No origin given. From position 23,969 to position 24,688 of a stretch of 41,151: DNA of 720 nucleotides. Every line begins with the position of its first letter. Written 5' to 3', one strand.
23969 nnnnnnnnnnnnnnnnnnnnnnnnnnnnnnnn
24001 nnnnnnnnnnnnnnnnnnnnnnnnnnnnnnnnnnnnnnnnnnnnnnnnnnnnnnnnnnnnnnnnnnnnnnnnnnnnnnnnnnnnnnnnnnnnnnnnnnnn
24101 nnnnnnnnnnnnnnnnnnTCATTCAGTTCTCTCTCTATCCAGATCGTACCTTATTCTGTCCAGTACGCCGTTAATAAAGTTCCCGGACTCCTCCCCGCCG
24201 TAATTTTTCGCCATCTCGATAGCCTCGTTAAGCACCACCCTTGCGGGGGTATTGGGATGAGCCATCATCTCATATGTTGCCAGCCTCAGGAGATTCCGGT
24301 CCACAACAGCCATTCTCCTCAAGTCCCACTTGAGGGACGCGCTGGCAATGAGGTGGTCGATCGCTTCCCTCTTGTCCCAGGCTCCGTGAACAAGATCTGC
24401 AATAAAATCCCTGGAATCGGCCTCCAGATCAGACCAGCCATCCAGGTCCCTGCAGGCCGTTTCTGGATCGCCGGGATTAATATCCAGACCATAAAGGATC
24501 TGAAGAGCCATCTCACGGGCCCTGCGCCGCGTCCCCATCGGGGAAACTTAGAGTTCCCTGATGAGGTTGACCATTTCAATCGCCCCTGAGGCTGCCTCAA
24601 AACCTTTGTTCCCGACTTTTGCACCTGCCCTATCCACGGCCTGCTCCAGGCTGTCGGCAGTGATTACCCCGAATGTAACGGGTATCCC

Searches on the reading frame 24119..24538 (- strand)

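Call 5: search_protein_families(library=pfam, proteins=[window:24119-24538:-], max_evalue=0.01)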
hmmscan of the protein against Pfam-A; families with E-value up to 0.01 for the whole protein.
window:24119-24538:- (139 aa): 1 family
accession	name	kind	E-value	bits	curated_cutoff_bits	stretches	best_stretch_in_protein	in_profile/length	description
PF01029.23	NusB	-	5.9e-36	124.2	23.1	1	5-129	1-131/133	NusB family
